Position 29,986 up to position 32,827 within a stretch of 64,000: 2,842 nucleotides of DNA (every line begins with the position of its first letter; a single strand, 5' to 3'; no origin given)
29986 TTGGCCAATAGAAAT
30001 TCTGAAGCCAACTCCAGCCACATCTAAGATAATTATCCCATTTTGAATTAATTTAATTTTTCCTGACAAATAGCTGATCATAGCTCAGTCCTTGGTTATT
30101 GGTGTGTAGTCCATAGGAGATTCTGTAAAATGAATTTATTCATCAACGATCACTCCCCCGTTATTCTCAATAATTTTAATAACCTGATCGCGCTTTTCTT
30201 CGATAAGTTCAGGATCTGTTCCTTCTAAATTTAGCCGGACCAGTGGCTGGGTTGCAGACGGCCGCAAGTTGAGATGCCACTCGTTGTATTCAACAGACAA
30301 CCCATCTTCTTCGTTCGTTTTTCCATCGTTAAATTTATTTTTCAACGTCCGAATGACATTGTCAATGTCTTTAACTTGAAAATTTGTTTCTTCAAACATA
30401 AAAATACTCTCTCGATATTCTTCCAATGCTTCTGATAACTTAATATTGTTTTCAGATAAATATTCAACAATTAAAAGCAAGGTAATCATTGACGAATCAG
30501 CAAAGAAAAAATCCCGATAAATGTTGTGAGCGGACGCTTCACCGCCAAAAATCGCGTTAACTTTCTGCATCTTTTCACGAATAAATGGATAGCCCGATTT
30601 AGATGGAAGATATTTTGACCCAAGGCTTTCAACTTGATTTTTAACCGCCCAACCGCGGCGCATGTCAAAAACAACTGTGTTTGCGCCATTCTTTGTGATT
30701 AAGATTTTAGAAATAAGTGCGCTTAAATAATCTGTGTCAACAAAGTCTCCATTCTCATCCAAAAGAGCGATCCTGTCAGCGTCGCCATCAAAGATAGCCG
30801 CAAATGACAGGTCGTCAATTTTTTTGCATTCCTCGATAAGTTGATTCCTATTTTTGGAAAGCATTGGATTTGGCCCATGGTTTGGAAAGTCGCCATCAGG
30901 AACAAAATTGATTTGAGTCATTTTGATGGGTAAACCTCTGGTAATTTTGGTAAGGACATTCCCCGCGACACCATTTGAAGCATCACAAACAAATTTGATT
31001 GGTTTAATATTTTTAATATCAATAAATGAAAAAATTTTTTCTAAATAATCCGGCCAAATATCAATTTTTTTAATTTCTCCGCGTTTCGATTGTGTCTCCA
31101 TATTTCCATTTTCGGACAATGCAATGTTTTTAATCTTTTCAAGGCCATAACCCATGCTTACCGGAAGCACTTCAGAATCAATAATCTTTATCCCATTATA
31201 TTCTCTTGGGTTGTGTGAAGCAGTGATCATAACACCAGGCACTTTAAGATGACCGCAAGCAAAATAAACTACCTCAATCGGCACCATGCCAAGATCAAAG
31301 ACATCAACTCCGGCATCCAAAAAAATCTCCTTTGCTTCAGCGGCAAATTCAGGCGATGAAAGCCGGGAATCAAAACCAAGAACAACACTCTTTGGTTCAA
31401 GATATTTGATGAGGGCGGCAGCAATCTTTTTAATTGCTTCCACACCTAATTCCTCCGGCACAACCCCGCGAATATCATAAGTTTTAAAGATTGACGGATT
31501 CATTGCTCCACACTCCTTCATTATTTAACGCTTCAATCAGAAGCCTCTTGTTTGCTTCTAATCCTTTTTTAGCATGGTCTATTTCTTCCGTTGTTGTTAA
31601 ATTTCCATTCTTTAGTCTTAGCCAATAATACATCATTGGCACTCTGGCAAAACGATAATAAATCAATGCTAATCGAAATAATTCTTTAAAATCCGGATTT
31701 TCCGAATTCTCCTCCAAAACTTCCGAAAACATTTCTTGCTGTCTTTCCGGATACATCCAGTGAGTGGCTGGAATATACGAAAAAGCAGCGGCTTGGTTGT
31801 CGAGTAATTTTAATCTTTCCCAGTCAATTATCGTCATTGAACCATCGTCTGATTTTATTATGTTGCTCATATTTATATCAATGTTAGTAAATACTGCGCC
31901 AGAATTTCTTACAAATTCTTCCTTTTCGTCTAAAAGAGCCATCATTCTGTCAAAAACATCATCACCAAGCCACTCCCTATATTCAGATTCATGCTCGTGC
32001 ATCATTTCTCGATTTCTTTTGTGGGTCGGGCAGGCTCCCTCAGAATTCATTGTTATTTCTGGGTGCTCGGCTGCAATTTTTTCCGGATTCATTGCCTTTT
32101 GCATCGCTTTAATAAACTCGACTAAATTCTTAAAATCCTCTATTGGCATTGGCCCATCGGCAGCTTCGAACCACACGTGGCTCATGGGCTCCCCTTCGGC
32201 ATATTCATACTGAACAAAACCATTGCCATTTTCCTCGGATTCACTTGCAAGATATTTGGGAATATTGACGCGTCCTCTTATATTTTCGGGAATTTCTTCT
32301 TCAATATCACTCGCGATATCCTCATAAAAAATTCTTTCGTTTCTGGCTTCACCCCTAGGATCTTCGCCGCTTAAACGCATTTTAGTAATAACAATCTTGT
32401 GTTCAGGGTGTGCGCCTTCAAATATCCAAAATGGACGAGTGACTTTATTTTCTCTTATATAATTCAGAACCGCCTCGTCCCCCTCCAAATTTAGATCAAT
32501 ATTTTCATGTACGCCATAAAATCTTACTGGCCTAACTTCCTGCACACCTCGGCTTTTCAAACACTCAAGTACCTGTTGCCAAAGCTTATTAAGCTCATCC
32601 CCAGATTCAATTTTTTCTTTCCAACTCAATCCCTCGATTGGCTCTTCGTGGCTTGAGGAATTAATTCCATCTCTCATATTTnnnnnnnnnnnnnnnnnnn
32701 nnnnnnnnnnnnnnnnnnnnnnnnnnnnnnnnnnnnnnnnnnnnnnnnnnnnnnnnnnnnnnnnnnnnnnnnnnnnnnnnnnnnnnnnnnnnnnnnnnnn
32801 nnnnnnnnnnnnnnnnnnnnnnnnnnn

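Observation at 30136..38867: Compact sugar-salvage-to-glycan cluster: phosphohexomutase, two APH-fold kinases, three GT4s, one GT2 and a GalT-type uridylyltransferase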

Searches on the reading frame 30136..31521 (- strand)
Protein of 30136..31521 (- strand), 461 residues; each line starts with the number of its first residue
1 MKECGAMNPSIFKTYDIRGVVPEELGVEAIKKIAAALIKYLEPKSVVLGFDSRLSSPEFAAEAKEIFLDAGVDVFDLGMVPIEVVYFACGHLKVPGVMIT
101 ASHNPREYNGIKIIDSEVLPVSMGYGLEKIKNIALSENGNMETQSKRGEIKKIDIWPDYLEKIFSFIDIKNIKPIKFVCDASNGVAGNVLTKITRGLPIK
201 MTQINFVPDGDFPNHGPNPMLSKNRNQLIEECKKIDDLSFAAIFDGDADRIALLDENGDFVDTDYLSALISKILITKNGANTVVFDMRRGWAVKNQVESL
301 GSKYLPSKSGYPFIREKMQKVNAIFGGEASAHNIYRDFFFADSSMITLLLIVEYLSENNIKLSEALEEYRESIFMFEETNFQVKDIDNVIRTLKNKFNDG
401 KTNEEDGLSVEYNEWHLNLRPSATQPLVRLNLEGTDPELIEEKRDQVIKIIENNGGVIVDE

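Call 3: search_protein_families(library=pfam, proteins=[window:30136-31521:-], max_evalue=0.01)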
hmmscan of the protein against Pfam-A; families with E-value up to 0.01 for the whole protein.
window:30136-31521:- (461 aa): 4 families
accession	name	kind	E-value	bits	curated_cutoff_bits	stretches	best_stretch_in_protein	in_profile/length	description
PF02878.22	PGM_PMM_I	-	8.6e-34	116.6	22.5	1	11-122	3-120/138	Phosphoglucomutase/phosphomannomutase, alpha/beta/alpha domain I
PF02879.22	PGM_PMM_II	-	4.3e-19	69.4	29.3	1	158-258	2-103/103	Phosphoglucomutase/phosphomannomutase, alpha/beta/alpha domain II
PF02880.22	PGM_PMM_III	-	6.5e-17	62.2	20.7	1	263-369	2-112/115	Phosphoglucomutase/phosphomannomutase, alpha/beta/alpha domain III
PF00408.26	PGM_PMM_IV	-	2.9e-07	30.9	23.1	1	397-449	22-67/68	Phosphoglucomutase/phosphomannomutase, C-terminal domain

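Call 4: search_protein_families(library=ncbifam, proteins=[window:30136-31521:-], max_evalue=0.01)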
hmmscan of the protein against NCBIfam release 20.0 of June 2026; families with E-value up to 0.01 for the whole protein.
window:30136-31521:- (461 aa): 6 families
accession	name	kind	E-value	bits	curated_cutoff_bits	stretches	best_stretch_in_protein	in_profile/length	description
NF007088.0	PRK09542.1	equivalog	5.9e-102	342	618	1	9-453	9-455/456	phosphomannomutase/phosphoglucomutase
TIGR03990.1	Arch_GlmM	equivalog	9.5e-95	318.1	439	1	11-451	3-444/444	phosphoglucosamine mutase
NF011943.0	PRK15414.1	subfamily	6.1e-94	315.6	801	1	11-452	6-455/456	phosphomannomutase CpsG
NF046027.1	PhglucPhmanMutPgmG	equivalog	4.5e-65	220.1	600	1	7-454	5-453/460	phosphoglucomutase/phosphomannomutase PgmG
TIGR01455.1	glmM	equivalog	2.8e-45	154.8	447.55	1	13-452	2-441/442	phosphoglucosamine mutase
NF005737.0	PRK07564.1-1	equivalog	1.4e-09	37.1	378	1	125-331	153-366/543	alpha-D-glucose phosphate-specific phosphoglucomutase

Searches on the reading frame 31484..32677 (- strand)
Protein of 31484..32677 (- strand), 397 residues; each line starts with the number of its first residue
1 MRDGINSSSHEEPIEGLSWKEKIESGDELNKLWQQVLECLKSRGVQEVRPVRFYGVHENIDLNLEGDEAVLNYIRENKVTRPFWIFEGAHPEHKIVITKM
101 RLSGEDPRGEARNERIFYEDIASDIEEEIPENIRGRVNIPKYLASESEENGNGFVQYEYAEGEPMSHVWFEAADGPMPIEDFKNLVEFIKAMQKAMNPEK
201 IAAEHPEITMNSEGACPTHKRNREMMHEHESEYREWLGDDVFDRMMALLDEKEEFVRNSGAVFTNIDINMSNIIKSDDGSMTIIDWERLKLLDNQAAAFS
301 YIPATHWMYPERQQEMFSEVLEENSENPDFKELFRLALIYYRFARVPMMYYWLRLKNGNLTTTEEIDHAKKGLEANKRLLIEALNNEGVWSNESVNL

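Call 3: search_protein_families(library=pfam, proteins=[window:31484-32677:-], max_evalue=0.01)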
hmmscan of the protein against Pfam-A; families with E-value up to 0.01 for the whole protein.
window:31484-32677:- (397 aa): 1 family
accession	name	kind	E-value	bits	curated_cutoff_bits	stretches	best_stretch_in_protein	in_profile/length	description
PF01636.29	APH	-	1.4e-05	25.4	23.2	1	137-290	53-198/239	Phosphotransferase enzyme family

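Call 4: search_protein_families(library=ncbifam, proteins=[window:31484-32677:-], max_evalue=0.01)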
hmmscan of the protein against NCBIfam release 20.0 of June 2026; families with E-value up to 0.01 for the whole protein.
window:31484-32677:- (397 aa): 0 families

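Call 10: find_homologous_proteins(query=window:31484-32677:-, max_evalue=0.001)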
Query window:31484-32677:- (397 aa): 2 proteins with E <= 0.001 among 4317 candidates.
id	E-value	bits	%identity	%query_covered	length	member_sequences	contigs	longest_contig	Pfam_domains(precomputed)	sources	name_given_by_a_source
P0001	9.6e-268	906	100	100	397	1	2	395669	PF01636.30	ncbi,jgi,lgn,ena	ncbi:MAG: hypothetical protein WC080_00830 [Patescibacteria group bacterium]|jgi:thiamine kinase-lik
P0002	8.7e-57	211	34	93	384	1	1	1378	PF01636.30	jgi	jgi:hypothetical protein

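Call 13: search_solved_structures(query=window:31484-32677:-, max_evalue=10, show_alignments=2)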
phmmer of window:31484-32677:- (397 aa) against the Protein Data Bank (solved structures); distinct sequences matched with E-value up to 10: 0.

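Call 16: find_encoding_contigs(protein=P0002, flank=10000)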
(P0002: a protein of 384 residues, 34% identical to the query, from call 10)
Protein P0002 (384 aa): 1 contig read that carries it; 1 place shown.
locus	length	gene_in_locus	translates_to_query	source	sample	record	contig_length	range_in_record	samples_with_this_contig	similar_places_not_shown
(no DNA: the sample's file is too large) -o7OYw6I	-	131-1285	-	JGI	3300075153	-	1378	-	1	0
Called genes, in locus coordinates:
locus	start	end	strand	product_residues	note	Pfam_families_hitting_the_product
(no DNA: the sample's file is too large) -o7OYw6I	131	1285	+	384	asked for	PF01636:APH (weak)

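Call 27: search_protein_families(library=pfam, proteins=[P0002], max_evalue=0.1)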
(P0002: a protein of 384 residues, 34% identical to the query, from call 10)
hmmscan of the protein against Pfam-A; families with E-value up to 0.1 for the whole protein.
P0002 (384 aa): 3 families
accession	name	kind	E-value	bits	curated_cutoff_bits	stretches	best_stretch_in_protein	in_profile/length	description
PF01636.29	APH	-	5.4e-06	26.8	23.2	1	110-284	35-198/239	Phosphotransferase enzyme family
PF17679.6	Dip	-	0.0022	18.1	27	1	47-104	181-234/273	gp37/Dip protein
PF01633.27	Choline_kinase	-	0.0039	17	29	1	227-301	134-209/300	Choline/ethanolamine kinase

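Call 34: predict_structure(alignment_id=A2)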
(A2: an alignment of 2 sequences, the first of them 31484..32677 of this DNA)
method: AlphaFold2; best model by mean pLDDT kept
length: 397 residues; sequences in the alignment: 2
mean_pLDDT: 63.3   pTM: 0.67
mean pLDDT of the five models: 63.3, 50.6, 44.7, 44.5, 42.6
residues with pLDDT >= 90: 3; 70-90: 155; 50-70: 144; < 50: 95
segments of 3 or more residues with pLDDT < 50: 1-17, 19-24, 53-67, 77-80, 148-151, 160-173, 211-218, 260-267, 287-293, 357-360, 394-397
pLDDT, mean of each block of 10 residues (from residue 1): 27 41 55 67 65 39 43 50 60 61 55 71 84 79 55 54 39 64 82 75 70 45 74 86 84 61 44 64 56 54 74 86 77 78 68 53 71 85 83 49
secondary structure, 60 per line:
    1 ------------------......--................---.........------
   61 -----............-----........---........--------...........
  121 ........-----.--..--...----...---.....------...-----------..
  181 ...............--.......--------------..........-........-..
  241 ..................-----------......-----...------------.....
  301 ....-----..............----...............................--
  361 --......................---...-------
elements in order: H19-24 H27-42 E46-54 H66-77 E83-90 E94-101 H110-128 E141-143 E154-158 H179-195 H198-204 H219-228 H230-237 H239-258 E273-275 E281-283 H296-304 H310-323 H328-358 H363-384

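Call 40: fold_search(model_id=the predicted structure, library=pdb)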
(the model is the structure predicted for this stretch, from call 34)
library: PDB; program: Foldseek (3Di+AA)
matches with E <= 10: 337; with E <= 0.001: 17
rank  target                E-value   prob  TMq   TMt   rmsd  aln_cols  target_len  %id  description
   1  8ixi_A                8.8e-06  1.00  0.45  0.56   7.9       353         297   15  Crystal structure of macrolide phosphotransferase from Klebsiella pneumoniae (released 2024-01-31)
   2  5uxa                  1.2e-05  1.00  0.39  0.49   8.9       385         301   14  Crystal structure of macrolide 2'-phosphotransferase MphB from Escherichia coli (released 2017-06-28)
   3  7w1a_A                1.8e-05  1.00  0.43  0.56   8.3       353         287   16  Crystal Structure of MPH-E in complex with GMP and Azithromycin (released 2023-04-26)
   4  2q83_B                1.9e-05  1.00  0.47  0.54   7.0       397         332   14  Crystal structure of ytaA (2635576) from Bacillus subtilis at 2.50 A resolution (released 2007-06-26)
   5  7w1a_B                3.2e-05  1.00  0.41  0.54   8.9       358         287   15  Crystal Structure of MPH-E in complex with GMP and Azithromycin (released 2023-04-26)
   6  7w19_B                3.8e-05  1.00  0.42  0.53   8.5       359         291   14  Crystal Structure of Acinetobacter baumannii MPH-E (released 2022-12-07)
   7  3dxp                  5.7e-05  1.00  0.39  0.45   8.5       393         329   11  Crystal structure of a putative aminoglycoside phosphotransferase (reut_a1007) from ralstonia eutropha jmp134 at 2.32 A  (released 2008-08-12)
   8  5igv                  1.1e-04  1.00  0.35  0.44  10.2       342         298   11  Macrolide 2'-phosphotransferase type II - complex with GDP and azithromycin (released 2017-04-26)
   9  5igw                  1.1e-04  1.00  0.39  0.48   8.4       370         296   14  Macrolide 2'-phosphotransferase type II - complex with GDP and clarithromycin (released 2017-04-26)
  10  5ih1                  1.8e-04  1.00  0.38  0.48   8.2       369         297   14  Macrolide 2'-phosphotransferase type II - complex with GDP and phosphorylated josamycin (released 2017-04-26)
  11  5uxd_B                1.9e-04  1.00  0.32  0.40  13.0       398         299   14  Crystal structure of macrolide 2'-phosphotransferase MphH from Brachybacterium faecium in complex with azithromycin (released 2017-08-23)
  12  1zyl                  1.9e-04  1.00  0.35  0.40  10.5       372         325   13  Crystal Structure of Hypothetical Protein YihE from Escherichia coli (released 2006-09-19)
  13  6sum_A                2.9e-04  1.00  0.37  0.42   9.1       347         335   12  Amicoumacin kinase hAmiN in complex with AMP-PNP, MG2+ and Ami (released 2020-07-22)
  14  6sum_B                5.5e-04  1.00  0.39  0.45   7.9       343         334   12  Amicoumacin kinase hAmiN in complex with AMP-PNP, MG2+ and Ami (released 2020-07-22)
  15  5uxb_B                6.0e-04  1.00  0.35  0.44  12.2       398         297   13  Crystal structure of macrolide 2'-phosphotransferase MphH from Brachybacterium faecium, apoenzyme (released 2017-07-26)
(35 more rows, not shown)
